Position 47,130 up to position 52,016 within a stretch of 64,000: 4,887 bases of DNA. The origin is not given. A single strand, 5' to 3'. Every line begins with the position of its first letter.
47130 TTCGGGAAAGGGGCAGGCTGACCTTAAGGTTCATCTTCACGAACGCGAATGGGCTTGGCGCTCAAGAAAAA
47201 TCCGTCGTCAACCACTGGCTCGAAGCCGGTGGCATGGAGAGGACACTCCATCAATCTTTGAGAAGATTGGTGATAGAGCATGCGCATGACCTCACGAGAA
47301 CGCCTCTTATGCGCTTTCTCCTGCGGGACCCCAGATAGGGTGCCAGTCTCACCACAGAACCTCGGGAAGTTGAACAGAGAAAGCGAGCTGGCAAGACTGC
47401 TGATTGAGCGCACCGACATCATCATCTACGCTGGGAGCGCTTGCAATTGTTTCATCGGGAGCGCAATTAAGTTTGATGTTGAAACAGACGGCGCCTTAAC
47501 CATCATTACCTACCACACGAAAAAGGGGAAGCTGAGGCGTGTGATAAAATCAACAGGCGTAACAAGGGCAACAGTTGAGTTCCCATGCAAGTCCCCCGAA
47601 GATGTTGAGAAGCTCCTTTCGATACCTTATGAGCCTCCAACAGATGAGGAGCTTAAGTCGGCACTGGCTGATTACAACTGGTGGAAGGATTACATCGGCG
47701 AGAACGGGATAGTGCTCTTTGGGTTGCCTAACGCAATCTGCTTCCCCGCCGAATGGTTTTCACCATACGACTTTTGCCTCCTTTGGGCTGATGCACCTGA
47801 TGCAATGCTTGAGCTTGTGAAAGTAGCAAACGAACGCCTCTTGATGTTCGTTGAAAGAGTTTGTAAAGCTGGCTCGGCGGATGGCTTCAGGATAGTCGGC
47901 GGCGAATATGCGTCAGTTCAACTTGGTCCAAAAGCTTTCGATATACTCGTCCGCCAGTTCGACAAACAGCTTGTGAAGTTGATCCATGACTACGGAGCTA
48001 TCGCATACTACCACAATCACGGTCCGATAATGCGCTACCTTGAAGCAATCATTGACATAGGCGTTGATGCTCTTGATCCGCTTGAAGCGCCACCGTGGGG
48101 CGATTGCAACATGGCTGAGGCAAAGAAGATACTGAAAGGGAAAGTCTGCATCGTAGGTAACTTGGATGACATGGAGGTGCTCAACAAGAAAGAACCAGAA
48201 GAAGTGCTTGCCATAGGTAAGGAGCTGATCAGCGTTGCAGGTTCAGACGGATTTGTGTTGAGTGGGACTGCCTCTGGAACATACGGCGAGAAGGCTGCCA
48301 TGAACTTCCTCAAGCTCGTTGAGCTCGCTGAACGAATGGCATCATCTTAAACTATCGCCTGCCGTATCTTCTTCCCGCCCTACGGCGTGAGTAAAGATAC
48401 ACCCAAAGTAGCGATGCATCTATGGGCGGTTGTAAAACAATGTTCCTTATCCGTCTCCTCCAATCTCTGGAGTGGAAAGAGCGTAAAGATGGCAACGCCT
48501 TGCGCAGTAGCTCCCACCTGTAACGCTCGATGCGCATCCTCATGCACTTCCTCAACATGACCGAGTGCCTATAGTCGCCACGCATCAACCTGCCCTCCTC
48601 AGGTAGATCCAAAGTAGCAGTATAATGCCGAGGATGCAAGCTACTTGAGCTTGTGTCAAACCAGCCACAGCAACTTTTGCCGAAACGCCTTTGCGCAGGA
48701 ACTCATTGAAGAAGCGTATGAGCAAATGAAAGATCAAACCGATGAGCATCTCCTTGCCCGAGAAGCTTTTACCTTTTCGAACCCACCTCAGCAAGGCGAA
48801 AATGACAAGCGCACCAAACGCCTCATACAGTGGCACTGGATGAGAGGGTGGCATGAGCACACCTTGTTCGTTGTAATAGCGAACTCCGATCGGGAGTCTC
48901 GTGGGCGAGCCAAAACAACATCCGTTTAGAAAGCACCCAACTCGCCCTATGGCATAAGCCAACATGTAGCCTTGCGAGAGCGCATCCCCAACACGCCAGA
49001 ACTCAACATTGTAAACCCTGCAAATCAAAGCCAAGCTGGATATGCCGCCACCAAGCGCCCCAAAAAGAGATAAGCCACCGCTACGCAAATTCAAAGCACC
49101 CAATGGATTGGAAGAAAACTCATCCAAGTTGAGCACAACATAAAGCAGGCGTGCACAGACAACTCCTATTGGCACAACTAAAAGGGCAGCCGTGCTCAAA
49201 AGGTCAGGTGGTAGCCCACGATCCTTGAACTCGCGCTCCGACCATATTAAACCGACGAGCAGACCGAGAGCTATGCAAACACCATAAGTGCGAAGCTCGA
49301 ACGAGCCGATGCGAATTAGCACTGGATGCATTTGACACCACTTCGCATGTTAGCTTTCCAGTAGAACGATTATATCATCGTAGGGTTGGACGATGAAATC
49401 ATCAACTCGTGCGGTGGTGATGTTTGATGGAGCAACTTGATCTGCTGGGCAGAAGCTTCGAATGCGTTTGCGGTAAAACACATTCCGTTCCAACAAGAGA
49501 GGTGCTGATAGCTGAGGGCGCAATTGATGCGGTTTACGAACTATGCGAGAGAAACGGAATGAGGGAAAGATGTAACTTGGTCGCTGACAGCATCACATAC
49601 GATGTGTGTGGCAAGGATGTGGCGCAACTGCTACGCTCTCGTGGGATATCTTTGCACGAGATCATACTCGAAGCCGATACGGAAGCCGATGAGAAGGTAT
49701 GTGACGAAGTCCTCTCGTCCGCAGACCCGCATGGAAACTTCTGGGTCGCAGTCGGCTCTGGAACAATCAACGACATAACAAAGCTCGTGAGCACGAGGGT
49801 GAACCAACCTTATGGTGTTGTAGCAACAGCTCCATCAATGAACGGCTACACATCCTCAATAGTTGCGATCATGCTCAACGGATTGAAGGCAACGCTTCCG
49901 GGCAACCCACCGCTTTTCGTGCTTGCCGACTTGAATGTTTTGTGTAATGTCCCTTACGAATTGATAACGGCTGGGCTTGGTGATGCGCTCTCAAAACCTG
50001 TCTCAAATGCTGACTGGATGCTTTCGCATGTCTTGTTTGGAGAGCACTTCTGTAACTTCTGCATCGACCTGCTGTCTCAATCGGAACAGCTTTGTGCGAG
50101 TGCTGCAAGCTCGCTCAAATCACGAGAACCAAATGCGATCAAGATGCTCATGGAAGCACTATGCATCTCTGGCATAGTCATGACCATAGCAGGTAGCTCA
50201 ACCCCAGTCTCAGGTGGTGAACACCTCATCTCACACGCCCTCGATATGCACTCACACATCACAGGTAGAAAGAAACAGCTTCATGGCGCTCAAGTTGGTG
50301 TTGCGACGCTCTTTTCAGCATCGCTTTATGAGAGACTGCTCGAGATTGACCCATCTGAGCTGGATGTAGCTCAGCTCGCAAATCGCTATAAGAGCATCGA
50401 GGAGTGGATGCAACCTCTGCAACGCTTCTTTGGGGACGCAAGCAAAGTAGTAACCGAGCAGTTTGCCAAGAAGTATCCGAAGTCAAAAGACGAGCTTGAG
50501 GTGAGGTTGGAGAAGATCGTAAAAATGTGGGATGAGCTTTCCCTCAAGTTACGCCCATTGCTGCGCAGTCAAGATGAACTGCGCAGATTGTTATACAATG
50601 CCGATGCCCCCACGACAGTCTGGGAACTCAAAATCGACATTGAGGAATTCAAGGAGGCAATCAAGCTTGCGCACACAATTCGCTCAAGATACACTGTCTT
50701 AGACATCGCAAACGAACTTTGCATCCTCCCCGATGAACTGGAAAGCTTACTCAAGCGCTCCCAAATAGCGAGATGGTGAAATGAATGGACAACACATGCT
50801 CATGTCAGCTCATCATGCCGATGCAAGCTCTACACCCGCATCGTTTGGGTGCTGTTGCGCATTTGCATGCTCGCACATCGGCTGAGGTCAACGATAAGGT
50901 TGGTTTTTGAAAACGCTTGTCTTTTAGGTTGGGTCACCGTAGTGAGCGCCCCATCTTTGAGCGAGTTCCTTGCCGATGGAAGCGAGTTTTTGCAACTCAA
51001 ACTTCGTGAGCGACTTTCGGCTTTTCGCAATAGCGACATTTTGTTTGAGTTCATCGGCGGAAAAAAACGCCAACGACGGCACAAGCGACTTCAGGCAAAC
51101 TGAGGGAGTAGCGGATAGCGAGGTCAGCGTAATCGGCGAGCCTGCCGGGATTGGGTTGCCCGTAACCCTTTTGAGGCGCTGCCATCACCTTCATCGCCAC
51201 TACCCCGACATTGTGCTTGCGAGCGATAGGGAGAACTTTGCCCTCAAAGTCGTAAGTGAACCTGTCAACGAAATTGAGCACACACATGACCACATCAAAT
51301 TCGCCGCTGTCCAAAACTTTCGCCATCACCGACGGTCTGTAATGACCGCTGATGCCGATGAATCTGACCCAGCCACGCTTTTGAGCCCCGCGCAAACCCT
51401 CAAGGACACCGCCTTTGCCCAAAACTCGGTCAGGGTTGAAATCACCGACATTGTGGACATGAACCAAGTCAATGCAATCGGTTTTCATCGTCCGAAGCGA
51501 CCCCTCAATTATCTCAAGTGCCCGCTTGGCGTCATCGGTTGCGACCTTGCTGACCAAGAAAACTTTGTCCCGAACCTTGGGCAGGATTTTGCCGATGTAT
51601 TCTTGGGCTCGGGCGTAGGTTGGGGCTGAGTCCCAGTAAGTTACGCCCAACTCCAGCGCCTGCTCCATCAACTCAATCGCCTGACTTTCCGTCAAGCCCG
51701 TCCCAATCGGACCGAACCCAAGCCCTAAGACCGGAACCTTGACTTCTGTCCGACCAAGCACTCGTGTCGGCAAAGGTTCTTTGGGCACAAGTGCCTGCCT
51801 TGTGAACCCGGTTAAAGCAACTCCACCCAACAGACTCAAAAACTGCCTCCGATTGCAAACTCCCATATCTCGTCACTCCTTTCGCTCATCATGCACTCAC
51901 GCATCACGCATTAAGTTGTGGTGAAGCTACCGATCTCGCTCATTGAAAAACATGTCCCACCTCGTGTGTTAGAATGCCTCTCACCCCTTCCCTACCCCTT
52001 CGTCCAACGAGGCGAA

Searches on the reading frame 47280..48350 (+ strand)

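Call 21: search_protein_families(library=pfam, proteins=[window:47280-48350:+], max_evalue=0.00001)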
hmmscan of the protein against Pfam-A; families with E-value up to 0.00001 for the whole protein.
window:47280-48350:+ (356 aa): 1 family
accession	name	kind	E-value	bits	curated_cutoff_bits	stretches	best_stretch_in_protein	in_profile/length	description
PF01208.23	URO-D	-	7.4e-11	42.1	23.9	1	170-328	170-322/346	Uroporphyrinogen decarboxylase (URO-D)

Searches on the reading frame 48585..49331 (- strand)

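Call 22: search_protein_families(library=pfam, proteins=[window:48585-49331:-], max_evalue=0.00001)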
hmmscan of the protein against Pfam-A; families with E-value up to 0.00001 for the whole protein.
window:48585-49331:- (248 aa): 1 family
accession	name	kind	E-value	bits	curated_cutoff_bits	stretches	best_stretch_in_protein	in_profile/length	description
PF01790.23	LGT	-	7.2e-54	183.1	24.9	1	3-243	1-238/240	Prolipoprotein diacylglyceryl transferase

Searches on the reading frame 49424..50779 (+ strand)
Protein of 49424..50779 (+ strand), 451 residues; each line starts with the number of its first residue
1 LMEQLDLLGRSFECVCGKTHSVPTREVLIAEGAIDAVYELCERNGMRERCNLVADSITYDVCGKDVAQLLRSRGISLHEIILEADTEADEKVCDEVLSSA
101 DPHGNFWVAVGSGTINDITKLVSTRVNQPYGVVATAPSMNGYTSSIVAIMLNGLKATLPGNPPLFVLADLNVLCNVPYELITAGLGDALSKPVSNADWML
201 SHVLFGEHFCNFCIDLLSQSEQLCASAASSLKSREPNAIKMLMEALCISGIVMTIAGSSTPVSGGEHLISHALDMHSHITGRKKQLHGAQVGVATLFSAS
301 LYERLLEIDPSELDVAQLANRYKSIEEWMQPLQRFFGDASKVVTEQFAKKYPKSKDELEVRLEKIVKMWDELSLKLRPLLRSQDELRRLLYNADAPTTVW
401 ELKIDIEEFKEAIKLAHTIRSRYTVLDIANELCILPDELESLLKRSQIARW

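Call 22: search_protein_families(library=pfam, proteins=[window:49424-50779:+], max_evalue=0.00001)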
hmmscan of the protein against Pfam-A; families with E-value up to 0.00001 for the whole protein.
window:49424-50779:+ (451 aa): 2 families
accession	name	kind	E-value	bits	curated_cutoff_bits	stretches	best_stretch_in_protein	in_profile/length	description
PF13685.12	Fe-ADH_2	-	7.7e-30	104.3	28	1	29-177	2-149/149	Iron-containing alcohol dehydrogenase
PF00465.25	Fe-ADH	-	1.9e-06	28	31.3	1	26-128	3-105/168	Iron-containing alcohol dehydrogenase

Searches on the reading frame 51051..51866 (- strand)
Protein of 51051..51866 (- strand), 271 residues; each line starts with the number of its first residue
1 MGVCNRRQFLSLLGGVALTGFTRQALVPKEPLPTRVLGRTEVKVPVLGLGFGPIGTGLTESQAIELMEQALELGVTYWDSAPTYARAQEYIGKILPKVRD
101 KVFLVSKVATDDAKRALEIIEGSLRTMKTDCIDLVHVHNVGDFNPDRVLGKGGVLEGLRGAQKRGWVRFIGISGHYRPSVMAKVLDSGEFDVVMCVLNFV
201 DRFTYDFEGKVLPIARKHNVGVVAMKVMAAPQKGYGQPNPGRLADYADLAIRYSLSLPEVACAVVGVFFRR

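Call 22: search_protein_families(library=pfam, proteins=[window:51051-51866:-], max_evalue=0.00001)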
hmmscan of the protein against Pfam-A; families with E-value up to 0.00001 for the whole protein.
window:51051-51866:- (271 aa): 1 family
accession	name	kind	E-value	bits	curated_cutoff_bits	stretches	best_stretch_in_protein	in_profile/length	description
PF00248.27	Aldo_ket_red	-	9.6e-29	100.8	24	1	47-230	2-194/291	Aldo/keto reductase family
